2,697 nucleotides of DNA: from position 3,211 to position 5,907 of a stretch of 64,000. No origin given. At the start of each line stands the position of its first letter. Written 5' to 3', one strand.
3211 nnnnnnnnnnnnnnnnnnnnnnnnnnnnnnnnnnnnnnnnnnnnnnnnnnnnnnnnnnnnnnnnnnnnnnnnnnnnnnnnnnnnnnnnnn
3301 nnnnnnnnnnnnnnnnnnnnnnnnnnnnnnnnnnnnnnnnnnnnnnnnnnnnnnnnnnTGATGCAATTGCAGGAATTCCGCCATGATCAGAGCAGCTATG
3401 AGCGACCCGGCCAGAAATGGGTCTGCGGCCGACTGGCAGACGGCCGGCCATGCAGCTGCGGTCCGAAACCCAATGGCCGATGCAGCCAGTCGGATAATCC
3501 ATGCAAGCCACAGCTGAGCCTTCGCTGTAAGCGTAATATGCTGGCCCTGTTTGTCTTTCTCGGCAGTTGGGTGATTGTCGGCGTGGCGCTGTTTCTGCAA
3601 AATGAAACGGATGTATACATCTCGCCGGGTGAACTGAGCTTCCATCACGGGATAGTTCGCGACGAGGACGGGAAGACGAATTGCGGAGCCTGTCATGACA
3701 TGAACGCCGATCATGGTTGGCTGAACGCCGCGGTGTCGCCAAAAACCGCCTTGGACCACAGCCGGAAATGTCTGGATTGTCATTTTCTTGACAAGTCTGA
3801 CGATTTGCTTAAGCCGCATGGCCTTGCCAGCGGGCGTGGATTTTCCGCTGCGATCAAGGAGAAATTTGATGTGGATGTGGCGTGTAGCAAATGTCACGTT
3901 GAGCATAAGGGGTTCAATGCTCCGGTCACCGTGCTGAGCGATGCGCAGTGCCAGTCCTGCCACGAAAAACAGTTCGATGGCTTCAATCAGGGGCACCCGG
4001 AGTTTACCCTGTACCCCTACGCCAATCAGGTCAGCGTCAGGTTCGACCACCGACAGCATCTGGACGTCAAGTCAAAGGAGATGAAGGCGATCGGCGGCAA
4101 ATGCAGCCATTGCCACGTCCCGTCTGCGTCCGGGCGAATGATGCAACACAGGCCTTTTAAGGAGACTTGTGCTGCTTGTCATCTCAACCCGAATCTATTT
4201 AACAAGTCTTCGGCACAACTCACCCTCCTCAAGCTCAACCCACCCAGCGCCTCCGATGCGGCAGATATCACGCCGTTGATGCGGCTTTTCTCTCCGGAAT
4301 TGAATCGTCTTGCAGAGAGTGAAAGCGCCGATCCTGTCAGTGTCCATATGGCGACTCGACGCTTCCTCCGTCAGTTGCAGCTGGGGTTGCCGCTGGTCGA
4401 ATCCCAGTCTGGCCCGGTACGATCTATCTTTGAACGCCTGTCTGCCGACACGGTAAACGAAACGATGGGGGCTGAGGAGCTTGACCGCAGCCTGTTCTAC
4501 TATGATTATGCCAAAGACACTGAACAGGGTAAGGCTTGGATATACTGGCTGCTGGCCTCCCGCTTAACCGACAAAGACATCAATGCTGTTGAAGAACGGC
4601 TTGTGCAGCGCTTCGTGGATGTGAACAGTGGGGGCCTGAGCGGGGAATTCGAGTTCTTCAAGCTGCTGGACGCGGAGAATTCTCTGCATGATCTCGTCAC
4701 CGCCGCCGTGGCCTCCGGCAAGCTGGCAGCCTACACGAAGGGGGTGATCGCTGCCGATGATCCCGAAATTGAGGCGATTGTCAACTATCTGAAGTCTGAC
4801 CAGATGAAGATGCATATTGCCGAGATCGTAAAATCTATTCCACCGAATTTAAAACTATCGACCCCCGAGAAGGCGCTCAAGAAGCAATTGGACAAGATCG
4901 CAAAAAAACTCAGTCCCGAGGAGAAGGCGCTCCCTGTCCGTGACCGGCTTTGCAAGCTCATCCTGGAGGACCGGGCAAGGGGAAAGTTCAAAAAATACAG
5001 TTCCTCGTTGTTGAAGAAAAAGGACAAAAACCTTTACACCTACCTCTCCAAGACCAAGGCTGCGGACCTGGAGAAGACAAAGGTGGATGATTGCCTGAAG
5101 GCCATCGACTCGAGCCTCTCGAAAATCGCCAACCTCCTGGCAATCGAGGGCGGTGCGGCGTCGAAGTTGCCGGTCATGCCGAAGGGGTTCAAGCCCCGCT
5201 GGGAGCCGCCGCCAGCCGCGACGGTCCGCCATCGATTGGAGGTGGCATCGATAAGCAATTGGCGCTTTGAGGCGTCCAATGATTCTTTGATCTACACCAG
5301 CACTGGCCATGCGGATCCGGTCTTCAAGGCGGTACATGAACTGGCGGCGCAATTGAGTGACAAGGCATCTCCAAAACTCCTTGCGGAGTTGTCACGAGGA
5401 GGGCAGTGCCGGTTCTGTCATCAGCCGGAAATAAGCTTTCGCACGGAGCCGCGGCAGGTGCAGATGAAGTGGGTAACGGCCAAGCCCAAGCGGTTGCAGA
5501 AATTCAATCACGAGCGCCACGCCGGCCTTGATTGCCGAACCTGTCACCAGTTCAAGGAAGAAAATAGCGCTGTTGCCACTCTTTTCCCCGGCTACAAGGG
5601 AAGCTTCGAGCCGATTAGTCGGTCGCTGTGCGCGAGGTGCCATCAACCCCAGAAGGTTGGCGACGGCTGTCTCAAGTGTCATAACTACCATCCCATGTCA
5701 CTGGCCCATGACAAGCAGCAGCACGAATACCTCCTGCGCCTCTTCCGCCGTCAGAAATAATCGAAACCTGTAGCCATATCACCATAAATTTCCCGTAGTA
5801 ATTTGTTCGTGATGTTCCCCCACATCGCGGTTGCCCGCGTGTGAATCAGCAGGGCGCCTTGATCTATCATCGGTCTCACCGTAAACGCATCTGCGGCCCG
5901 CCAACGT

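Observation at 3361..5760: Decaheme cytochrome with a cytosolic Cys-rich tail and a ~400-aa Lys-rich haem-free insert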

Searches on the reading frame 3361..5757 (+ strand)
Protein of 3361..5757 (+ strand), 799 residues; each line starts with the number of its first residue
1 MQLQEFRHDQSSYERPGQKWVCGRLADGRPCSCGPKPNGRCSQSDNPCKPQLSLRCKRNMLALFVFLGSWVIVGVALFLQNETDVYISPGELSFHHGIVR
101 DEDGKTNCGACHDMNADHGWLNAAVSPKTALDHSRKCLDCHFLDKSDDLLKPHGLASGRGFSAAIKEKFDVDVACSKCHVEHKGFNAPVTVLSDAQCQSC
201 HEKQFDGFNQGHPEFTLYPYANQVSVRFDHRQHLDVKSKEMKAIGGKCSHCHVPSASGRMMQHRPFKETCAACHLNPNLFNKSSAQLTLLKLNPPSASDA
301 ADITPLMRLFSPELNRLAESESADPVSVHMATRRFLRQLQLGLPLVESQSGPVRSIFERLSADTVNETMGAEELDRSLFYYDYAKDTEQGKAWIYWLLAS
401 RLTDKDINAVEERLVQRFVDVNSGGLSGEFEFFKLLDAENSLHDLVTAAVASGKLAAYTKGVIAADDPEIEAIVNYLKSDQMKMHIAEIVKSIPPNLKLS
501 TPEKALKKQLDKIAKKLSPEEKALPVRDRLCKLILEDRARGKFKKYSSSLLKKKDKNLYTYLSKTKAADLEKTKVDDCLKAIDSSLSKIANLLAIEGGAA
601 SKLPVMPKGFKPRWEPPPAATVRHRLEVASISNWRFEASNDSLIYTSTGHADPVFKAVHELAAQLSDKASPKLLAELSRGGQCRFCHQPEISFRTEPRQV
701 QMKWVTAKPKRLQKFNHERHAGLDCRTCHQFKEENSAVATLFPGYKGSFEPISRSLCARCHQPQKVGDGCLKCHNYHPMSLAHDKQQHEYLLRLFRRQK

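Call 4: search_protein_families(library=pfam, proteins=[window:3361-5757:+], max_evalue=0.1)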
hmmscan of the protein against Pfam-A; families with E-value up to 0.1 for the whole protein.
window:3361-5757:+ (799 aa): 5 families
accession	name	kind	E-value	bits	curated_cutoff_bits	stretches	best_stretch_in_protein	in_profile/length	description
PF14522.11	Cytochrome_C7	-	3.3e-11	43.3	24.8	3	679-762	12-67/67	Cytochrome c7 and related cytochrome c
PF09699.15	Paired_CXXCH_1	-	4.7e-07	29.8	20.6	1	174-204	8-39/41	Doubled CXXCH motif (Paired_CXXCH_1)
PF22113.1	Mtrc-MtrF_II-IV_dom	-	2.2e-06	27.8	30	1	658-766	56-168/176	Outer membrane cytochrome MtrC/MtrF-like, domains II/IV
PF14537.11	Cytochrom_c3_2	-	4.5e-06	27.5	25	0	171-204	5-36/79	Cytochrome c3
PF02085.21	Cytochrom_CIII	-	0.00013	22.7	22.9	1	710-778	18-86/101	Class III cytochrome C family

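Call 5: search_protein_families(library=ncbifam, proteins=[window:3361-5757:+], max_evalue=0.1)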
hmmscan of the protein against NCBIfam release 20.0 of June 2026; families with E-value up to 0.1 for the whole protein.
window:3361-5757:+ (799 aa): 3 families
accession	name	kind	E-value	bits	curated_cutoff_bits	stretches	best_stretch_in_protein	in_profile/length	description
NF041781.1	mnquin_red_QrcA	equivalog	6.1e-06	25.9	180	1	701-774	97-173/174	menaquinone reductase multiheme cytochrome c subunit QrcA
TIGR03508.1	decahem_SO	subfamily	0.0024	17.4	192.2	1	101-275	27-197/258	DmsE family decaheme c-type cytochrome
TIGR04257.1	nanowire_3heme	domain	0.013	15.7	40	0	220-282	7-66/75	c(7)-type cytochrome triheme domain-containing protein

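Call 6: find_homologous_proteins(query=window:3361-5757:+, max_evalue=0.001)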
Query window:3361-5757:+ (799 aa): 24 proteins with E <= 0.001 among 8000 candidates.
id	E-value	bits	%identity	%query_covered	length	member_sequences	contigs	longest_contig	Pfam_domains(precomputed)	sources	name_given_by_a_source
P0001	0.0e+0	1812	97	100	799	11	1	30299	PF09699.16,PF14522.12,PF22113.2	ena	-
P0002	0.0e+0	1691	90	100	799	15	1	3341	PF14537.12,PF14522.12,PF22113.2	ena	-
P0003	3.3e-54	203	32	34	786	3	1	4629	PF09699.16,PF14537.12,PF02085.22,PF14522.12,PF22113.2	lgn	-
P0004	1.2e-52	197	32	34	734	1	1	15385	PF09699.16,PF14522.12,PF22113.2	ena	-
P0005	6.9e-51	192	30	39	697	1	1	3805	PF09699.16,PF14522.12,PF22113.2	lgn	-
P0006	2.3e-49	187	31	34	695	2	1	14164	PF09699.16,PF14522.12,PF22113.2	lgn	-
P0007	1.3e-48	184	31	34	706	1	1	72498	PF09699.16,PF14522.12,PF22113.2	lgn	-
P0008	1.1e-46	178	28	39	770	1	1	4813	PF09699.16,PF14537.12,PF14522.12,PF22113.2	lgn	-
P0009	3.9e-45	173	29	43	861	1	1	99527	PF09699.16,PF14537.12,PF14522.12,PF22113.2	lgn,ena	-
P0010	7.8e-45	172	34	36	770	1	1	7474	PF09699.16,PF14522.12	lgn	-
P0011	1.2e-44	171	31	34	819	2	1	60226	PF09699.16,PF14537.12,PF14522.12,PF22113.2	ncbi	-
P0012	7.3e-43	165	30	34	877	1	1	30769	PF09699.16,PF14537.12,PF02085.22,PF13442.12,PF14522.12,PF22113.2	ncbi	-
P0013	1.3e-42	164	32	34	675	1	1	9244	PF09699.16,PF14537.12,PF02085.22,PF14522.12,PF22113.2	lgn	-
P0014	7.5e-41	158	34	36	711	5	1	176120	PF14537.12,PF14522.12,PF22113.2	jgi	jgi:hypothetical protein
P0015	5.8e-39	152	30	35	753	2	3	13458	PF14537.12,PF22113.2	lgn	-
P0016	1.4e-34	138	33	31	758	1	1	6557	PF09699.16,PF14522.12,PF22113.2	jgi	jgi:hypothetical protein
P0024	7.2e-24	102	25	34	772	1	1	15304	PF14522.12,PF22113.2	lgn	-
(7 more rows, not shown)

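Call 9: find_encoding_contigs(protein=P0014, flank=8000, max_places=2)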
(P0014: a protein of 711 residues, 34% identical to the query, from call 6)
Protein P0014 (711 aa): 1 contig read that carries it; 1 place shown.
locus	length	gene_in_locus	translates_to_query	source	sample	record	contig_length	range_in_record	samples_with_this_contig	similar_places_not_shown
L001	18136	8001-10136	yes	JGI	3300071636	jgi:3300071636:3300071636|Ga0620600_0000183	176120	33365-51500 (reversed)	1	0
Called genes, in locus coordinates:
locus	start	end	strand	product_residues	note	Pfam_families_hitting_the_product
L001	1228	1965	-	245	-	PF22935:RM44_endonuclase (faint), PF14622:Ribonucleas_3_3, PF00636:Ribonuclease_3, PF00035:dsrm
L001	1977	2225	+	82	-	-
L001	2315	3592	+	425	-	PF00970:FAD_binding_6 (weak), PF00175:NAD_binding_1, PF00111:Fer2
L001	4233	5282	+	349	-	PF02085:Cytochrom_CIII (weak), PF13435:Cytochrome_C554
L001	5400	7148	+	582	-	PF00027:cNMP_binding (weak), PF13187:Fer4_9 (faint), PF12797:Fer4_2 (faint), PF12837:Fer4_6 (faint), PF12838:Fer4_7 (weak), PF13247:Fer4_11, PF00037:Fer4 (weak), PF12838:Fer4_7 (weak), +1 more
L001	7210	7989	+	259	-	-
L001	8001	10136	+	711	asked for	PF14522:Cytochrome_C7 (faint), PF14537:Cytochrom_c3_2 (faint), PF22113:Mtrc-MtrF_II-IV_dom (faint)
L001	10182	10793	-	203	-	PF03703:bPH_2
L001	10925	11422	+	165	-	PF22811:Zn_ribbon_NrdR, PF03477:ATP-cone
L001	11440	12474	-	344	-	PF00348:polyprenyl_synt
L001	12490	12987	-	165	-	PF01967:MoaC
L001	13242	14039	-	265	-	PF12728:HTH_17, PF00072:Response_reg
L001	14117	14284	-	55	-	-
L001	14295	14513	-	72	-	-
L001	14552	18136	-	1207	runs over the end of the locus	PF02463:SMC_N, PF13175:AAA_15 (weak), PF13304:AAA_21, PF13476:AAA_23, PF13555:AAA_29, PF06470:SMC_hinge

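Call 10: find_encoding_contigs(protein=P0009, flank=8000, max_places=2)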
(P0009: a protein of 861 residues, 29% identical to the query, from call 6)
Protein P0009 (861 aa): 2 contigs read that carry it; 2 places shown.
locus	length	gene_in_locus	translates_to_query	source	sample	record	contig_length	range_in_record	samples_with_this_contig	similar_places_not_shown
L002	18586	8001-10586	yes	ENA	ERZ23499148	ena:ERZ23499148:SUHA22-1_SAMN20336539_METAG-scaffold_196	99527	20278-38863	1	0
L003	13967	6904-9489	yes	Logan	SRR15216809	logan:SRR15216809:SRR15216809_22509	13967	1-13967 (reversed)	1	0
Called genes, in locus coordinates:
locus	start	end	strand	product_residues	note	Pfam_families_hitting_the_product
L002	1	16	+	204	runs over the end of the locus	PF00072:Response_reg, PF00196:GerE, PF04545:Sigma70_r4 (weak), PF08281:Sigma70_r4_2 (faint)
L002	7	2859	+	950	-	PF13086:AAA_11, PF13245:AAA_19 (faint), PF13604:AAA_30 (weak), PF13087:AAA_12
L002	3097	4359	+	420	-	PF00970:FAD_binding_6 (weak), PF00175:NAD_binding_1, PF00111:Fer2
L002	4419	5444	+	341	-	PF13435:Cytochrome_C554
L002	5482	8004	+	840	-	PF00027:cNMP_binding (faint), PF13484:Fer4_16 (faint), PF14697:Fer4_21 (faint), PF12837:Fer4_6 (faint), PF13247:Fer4_11, PF12838:Fer4_7 (weak), PF00037:Fer4 (weak), PF12838:Fer4_7 (weak), +2 more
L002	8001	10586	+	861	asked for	PF14522:Cytochrome_C7 (faint), PF14537:Cytochrom_c3_2 (faint), PF22113:Mtrc-MtrF_II-IV_dom (faint), PF09699:Paired_CXXCH_1 (faint)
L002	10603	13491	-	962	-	PF00675:Peptidase_M16, PF05193:Peptidase_M16_C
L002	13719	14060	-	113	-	PF07238:PilZ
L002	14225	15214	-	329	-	PF01012:ETF, PF00766:ETF_alpha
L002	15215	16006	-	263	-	PF01012:ETF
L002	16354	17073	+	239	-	PF01618:MotA_ExbB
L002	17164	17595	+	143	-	PF02472:ExbD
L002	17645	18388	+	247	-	PF13103:TonB_2, PF03544:TonB_C (weak)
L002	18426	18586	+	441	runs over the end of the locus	PF04052:TolB_N (weak), PF26550:Tricorn_2nd, PF26549:Tricorn_N, PF07676:PD40, PF26549:Tricorn_N, PF26550:Tricorn_2nd, PF00930:DPPIV_N (weak), PF26549:Tricorn_N, +3 more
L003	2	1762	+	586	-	?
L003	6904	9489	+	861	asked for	PF14522:Cytochrome_C7 (faint), PF14537:Cytochrom_c3_2 (faint), PF22113:Mtrc-MtrF_II-IV_dom (faint), PF09699:Paired_CXXCH_1 (faint)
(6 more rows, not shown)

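Call 11: find_encoding_contigs(protein=P0011, flank=8000, max_places=2)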
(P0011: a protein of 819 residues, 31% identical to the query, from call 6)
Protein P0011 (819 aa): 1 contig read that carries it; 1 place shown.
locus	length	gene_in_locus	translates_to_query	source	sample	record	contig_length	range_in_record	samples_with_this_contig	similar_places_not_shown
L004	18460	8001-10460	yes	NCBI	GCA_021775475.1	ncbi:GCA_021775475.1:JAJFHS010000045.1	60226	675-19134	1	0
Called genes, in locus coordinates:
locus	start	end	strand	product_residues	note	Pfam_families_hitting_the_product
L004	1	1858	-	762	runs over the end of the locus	PF00390:malic, PF03949:Malic_M, PF01515:PTA_PTB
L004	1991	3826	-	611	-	PF00515:TPR_1 (faint), PF07719:TPR_2 (faint), PF12569:NatA_aux_su (faint), PF12895:ANAPC3 (faint), PF13432:TPR_16 (weak), PF13429:TPR_15 (weak), PF00685:Sulfotransfer_1, PF13469:Sulfotransfer_3, +11 more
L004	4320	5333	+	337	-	PF22113:Mtrc-MtrF_II-IV_dom (faint), PF09699:Paired_CXXCH_1 (faint), PF13435:Cytochrome_C554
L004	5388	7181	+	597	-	PF00027:cNMP_binding (weak), PF00037:Fer4 (faint), PF12797:Fer4_2 (faint), PF12837:Fer4_6 (faint), PF13187:Fer4_9 (faint), PF12838:Fer4_7 (weak), PF13247:Fer4_11, PF13237:Fer4_10 (weak), +1 more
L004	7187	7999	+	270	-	-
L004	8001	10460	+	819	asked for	PF22113:Mtrc-MtrF_II-IV_dom (faint), PF09699:Paired_CXXCH_1 (faint), PF14522:Cytochrome_C7 (faint), PF14537:Cytochrom_c3_2 (faint)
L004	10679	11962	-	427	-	PF00175:NAD_binding_1, PF08030:NAD_binding_6 (faint), PF00111:Fer2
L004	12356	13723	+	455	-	PF02812:ELFV_dehydrog_N, PF00208:ELFV_dehydrog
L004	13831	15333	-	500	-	-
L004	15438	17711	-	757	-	PF22113:Mtrc-MtrF_II-IV_dom (faint), PF14522:Cytochrome_C7 (faint), PF13435:Cytochrome_C554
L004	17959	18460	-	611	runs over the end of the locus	PF02743:dCache_1, PF00211:Guanylate_cyc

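Call 14: find_related_loci(query=A2, collection=genome_contigs, flank=10000)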
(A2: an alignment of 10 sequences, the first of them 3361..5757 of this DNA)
Query A2 (799 aa) in genome_contigs; peptide patterns used: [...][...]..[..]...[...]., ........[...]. (x = any residue, [..] = any of these).
496 stretches matched a pattern; 270 encode a relative of the query (tblastn E <= 1e-3); the best 80 are kept; 80 distinct loci.
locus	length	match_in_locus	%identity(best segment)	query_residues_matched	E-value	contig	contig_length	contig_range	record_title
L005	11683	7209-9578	90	1-790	0e+0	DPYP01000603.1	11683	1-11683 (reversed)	MAG TPA_asm: Lentisphaeria bacterium isolate UBA8228 contig_11165, whole genome shotgun sequence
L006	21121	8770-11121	31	2-777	5e-44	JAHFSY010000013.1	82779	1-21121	MAG: Verrucomicrobia bacterium isolate nzgw608 NODE_167_length_82780_cov_4.381556, whole genome shotgun sequence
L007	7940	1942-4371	32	3-777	1e-43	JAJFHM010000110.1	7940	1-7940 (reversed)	MAG: Hyphomicrobiales bacterium isolate OFTM302 OFTM302_109, whole genome shotgun sequence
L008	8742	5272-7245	34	3-777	1e-42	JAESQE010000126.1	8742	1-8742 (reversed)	MAG: Planctomycetaceae bacterium isolate NORP218 18588, whole genome shotgun sequence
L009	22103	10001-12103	33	3-777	6e-42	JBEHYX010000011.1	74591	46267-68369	MAG: Verrucomicrobiota bacterium isolate ESF1.bin.76 NODE_411_length_74591_cov_11.008162, whole genome shotgun sequence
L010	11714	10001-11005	31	1-274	1e-41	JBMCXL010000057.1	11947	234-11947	MAG: Phycisphaeraceae bacterium isolate D5M12_4 NODE_2325_length_11947_cov_6.885133, whole genome shotgun sequence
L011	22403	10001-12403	32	4-777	2e-41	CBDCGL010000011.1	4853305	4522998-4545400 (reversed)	MAG: Alphaproteobacteria bacterium isolate 1aaad041-7d8d-4bc2-879e-c771ea6528e9 genome assembly, contig: chromosome_2, w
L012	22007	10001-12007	33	3-777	7e-41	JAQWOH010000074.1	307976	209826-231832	MAG: Fuerstiella sp. isolate cluster2_bin.2 k141_4642724, whole genome shotgun sequence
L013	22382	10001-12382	31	2-777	1e-40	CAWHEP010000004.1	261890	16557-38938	MAG: uncultured Verrucomicrobiae bacterium isolate MFD04580.bin.2.12 genome assembly, contig: contig_24394, whole genome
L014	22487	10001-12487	29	3-777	8e-41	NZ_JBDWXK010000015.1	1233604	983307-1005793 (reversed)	MAG: Haloferula sp. isolate LC.07.F.A4_511_50 LC_07_F_A4_511_50_000000000015, whole genome shotgun sequence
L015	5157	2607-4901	33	3-782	1e-40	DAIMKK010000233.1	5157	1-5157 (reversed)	MAG TPA_asm: Pseudolabrys sp. isolate CTOTU41490 NODE_19995_length_5157_cov_3.875735, whole genome shotgun sequence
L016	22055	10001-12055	33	2-777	5e-41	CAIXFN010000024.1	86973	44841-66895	MAG: uncultured Pedosphaera sp. isolate Umea2p3_bin-0208 genome assembly, contig: bin-0208:024/118, whole genome shotgun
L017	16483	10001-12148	30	2-777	8e-40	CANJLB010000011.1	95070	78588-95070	MAG: Opitutae bacterium isolate RH-23may17-663 genome assembly, contig: RH-23may17-C1570, whole genome shotgun sequence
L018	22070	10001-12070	27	1-777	3e-39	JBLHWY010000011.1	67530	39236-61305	MAG: Candidatus Azotimanducaceae bacterium isolate 3300046534_142 Ga0491194_0000347, whole genome shotgun sequence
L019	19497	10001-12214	31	3-777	2e-38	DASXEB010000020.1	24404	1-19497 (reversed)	MAG TPA_asm: Chthoniobacterales bacterium isolate SMAG_U5101 k141_1450381, whole genome shotgun sequence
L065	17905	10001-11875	33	17-777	7e-35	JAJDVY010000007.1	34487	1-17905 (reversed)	MAG: Nitrospirales bacterium isolate jk18x22bins.71 k141_648739, whole genome shotgun sequence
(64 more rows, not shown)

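Call 40: search_protein_families(library=pfam, proteins=[L005:7-1161:+, L005:1169-2533:+, L005:2479-3711:+, L005:3775-5151:+, L005:5075-6391:+], max_evalue=0.01)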
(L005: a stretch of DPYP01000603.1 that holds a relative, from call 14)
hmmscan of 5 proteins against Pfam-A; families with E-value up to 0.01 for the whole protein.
L005:7-1161:+ (385 aa): 0 families

L005:1169-2533:+ (455 aa): 4 families
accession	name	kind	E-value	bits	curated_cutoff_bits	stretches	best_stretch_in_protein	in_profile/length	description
PF00175.26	NAD_binding_1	-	2.3e-10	41.6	22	1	198-258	1-63/109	Oxidoreductase NAD-binding domain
PF00970.30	FAD_binding_6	-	6.7e-06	26.8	21.1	1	90-184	14-97/99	Oxidoreductase FAD-binding domain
PF08030.17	NAD_binding_6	-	7.9e-05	23.2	22.2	1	196-260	4-78/156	Ferric reductase NAD binding domain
PF00111.32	Fer2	-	0.0024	18.2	21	1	386-445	16-76/77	2Fe-2S iron-sulfur cluster binding domain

L005:2479-3711:+ (411 aa): 5 families
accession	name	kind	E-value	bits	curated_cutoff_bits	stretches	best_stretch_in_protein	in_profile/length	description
PF13435.11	Cytochrome_C554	-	2e-14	54.7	20.8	1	64-147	2-84/84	Cytochrome c554 and c-prime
PF14522.11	Cytochrome_C7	-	1.3e-06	28.6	24.8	1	109-152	12-54/67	Cytochrome c7 and related cytochrome c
PF14537.11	Cytochrom_c3_2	-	5.3e-05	24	25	1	109-158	5-45/79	Cytochrome c3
PF09699.15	Paired_CXXCH_1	-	0.0032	17.6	20.6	0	136-149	3-16/41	Doubled CXXCH motif (Paired_CXXCH_1)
PF22113.1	Mtrc-MtrF_II-IV_dom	-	0.0083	16.1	30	0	107-243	3-99/176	Outer membrane cytochrome MtrC/MtrF-like, domains II/IV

L005:3775-5151:+ (459 aa): 0 families

L005:5075-6391:+ (439 aa): 12 families
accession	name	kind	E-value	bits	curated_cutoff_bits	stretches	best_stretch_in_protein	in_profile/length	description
PF00027.35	cNMP_binding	-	8.4e-19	67.8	27.5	2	148-231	9-86/89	Cyclic nucleotide-binding domain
PF13247.11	Fer4_11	-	2.3e-11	44.2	26.2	1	315-372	3-61/100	4Fe-4S dicluster domain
PF12838.12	Fer4_7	-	1.4e-09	38.7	27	2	354-420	1-52/52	4Fe-4S dicluster domain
PF13187.11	Fer4_9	-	1.8e-09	37.9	27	2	321-368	1-50/52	4Fe-4S dicluster domain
PF13237.11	Fer4_10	-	2.1e-09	37.6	25.5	2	348-417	2-53/53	4Fe-4S dicluster domain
PF12837.12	Fer4_6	-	1.2e-07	31.8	25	2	350-369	4-23/24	4Fe-4S binding domain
PF13484.11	Fer4_16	-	4.2e-07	31.1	30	0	355-405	2-61/66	4Fe-4S double cluster binding domain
PF00037.32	Fer4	-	6.8e-07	29.3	21.1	1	348-370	1-23/24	4Fe-4S binding domain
PF12797.12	Fer4_2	-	8.4e-07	29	24.5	1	348-367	3-22/22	4Fe-4S binding domain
PF12800.12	Fer4_4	-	0.00017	22.1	24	0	354-368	3-17/17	4Fe-4S binding domain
PF25160.1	LdpA_Fe-S-bd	-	0.00089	19.4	27.6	1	324-374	4-47/49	LdpA Fe-S cluster-binding domain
PF14697.11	Fer4_21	-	0.00096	19.7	35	1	320-372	6-59/59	4Fe-4S dicluster domain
